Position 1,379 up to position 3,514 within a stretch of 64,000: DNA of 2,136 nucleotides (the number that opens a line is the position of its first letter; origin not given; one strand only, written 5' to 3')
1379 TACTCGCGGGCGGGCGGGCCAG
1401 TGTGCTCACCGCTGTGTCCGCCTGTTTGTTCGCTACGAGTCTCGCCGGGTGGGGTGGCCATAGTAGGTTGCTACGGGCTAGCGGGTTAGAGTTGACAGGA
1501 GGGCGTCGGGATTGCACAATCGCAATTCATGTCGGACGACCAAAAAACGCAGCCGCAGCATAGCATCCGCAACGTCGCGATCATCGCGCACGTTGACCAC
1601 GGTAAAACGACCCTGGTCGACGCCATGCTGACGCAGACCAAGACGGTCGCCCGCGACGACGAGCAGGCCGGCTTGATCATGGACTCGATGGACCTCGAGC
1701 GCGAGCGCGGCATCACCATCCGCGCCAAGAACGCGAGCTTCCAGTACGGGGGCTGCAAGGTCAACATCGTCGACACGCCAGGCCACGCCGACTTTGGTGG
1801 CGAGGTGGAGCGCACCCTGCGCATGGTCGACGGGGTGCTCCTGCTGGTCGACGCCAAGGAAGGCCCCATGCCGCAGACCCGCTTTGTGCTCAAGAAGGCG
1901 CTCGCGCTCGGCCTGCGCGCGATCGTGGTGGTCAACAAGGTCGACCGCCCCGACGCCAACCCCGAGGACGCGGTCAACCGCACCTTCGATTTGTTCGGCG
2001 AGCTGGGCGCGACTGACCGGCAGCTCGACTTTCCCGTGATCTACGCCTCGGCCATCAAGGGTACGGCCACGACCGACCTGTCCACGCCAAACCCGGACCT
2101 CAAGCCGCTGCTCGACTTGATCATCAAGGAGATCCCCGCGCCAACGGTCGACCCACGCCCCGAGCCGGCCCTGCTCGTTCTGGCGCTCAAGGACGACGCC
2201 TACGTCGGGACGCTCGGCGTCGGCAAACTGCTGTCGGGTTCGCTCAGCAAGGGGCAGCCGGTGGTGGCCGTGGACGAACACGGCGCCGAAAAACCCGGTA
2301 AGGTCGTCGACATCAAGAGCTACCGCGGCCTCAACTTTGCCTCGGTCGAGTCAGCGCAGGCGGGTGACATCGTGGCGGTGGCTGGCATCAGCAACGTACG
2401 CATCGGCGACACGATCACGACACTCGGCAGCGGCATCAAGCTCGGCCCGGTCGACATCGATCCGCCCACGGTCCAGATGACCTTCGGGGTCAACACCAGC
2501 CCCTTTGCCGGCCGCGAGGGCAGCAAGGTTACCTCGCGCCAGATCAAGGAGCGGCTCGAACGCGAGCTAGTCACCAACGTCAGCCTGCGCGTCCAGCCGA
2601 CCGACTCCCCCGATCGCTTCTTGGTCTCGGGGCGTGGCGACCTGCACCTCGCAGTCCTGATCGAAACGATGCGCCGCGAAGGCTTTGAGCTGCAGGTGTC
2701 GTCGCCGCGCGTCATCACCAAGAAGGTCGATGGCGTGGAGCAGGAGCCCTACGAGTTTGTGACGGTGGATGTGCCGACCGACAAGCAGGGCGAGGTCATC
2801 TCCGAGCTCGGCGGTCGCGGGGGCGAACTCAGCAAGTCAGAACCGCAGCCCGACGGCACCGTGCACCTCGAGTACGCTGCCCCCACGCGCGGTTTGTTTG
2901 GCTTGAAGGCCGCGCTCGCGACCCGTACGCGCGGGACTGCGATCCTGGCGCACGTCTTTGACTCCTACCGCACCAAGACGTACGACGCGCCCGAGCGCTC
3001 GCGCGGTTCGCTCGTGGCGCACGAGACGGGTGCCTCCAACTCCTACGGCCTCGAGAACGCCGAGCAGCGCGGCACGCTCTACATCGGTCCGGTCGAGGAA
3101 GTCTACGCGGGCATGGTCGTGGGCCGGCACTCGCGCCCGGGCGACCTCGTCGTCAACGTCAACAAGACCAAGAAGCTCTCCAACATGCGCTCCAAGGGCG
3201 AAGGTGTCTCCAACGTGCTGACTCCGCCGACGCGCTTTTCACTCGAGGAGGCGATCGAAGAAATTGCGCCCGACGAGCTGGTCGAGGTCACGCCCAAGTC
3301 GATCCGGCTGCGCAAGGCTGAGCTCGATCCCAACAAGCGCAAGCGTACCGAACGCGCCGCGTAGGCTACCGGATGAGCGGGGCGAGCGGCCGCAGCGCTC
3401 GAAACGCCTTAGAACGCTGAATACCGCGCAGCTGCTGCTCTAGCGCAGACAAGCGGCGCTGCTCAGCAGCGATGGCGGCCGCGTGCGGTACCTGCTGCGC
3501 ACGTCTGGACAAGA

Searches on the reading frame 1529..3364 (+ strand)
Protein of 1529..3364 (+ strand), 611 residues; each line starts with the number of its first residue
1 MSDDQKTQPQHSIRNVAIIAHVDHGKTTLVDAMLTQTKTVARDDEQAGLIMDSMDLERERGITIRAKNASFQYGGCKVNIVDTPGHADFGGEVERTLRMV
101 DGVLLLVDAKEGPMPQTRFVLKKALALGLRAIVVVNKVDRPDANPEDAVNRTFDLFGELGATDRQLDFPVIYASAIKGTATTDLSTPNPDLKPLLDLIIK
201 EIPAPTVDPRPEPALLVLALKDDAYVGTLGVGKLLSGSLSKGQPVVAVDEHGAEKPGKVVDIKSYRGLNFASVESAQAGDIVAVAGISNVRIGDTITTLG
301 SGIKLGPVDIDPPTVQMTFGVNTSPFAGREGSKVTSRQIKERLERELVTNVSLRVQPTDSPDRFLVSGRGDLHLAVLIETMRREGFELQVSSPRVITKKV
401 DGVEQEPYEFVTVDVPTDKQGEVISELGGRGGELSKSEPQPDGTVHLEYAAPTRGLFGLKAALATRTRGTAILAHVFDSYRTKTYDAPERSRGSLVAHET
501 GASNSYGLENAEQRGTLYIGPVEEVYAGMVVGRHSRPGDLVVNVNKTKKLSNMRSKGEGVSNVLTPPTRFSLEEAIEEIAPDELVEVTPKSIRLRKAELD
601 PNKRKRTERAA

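Call 31: search_protein_families(library=ncbifam, proteins=[window:1529-3364:+])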
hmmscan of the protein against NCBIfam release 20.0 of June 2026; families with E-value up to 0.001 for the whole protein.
window:1529-3364:+ (611 aa): 36 families (the best 25 are shown)
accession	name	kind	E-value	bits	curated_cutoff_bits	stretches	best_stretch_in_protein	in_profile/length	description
TIGR01394.1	TypA_BipA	equivalog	4.3e-246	817.8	757.3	1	13-606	1-594/594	translational GTPase TypA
NF007583.0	PRK10218.1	equivalog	9.1e-190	631.7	1260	1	12-610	4-603/607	ribosome-dependent GTPase TypA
TIGR00484.1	EF-G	equivalog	2.5e-56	191.2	659.4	2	7-151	4-150/691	elongation factor G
NF009381.0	PRK12740.1-5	subfamily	9.9e-55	186.2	583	2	7-158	3-156/692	elongation factor G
TIGR00490.1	aEF-2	equivalog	1e-53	182.6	738.45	2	11-140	17-150/720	elongation factor EF-2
TIGR01393.1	lepA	equivalog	1.2e-51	175.8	533.9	1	12-396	2-370/595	translation elongation factor 4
NF012153.1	tet_protect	equivalog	1.8e-48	165.2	775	2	15-147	2-136/614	tetracycline resistance ribosomal protection protein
NF000120.3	47473_otr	exception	8.7e-40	136.9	900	1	15-149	4-140/608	tetracycline resistance ribosomal protection protein Otr(A)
NF009377.1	PRK12740.1-1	equivalog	2e-38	132.3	890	2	7-158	7-160/700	elongation factor G-like protein EF-G2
NF009891.0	PRK13351.1-1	equivalog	4.6e-37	127.9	597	2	9-147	5-145/681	elongation factor G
NF012154.0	tet_protect_Q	exception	9.8e-32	110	1425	1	13-146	3-138/638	tetracycline resistance ribosomal protection protein Tet(Q)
NF033148.1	tet_protect_M_W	exception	1.1e-30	106.6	1100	1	13-144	3-136/639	TetM/TetW/TetO/TetS family tetracycline resistance ribosomal protection protein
NF001964.0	PRK00741.1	equivalog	6.2e-30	104.1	473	1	12-178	11-180/529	peptide chain release factor 3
NF009379.0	PRK12740.1-3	equivalog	1.4e-29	103.2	513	2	10-150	5-147/674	elongation factor G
NF058620.1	EFG2_Bacteroid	exception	8.5e-29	100.4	1000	2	10-158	6-156/717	elongation factor G2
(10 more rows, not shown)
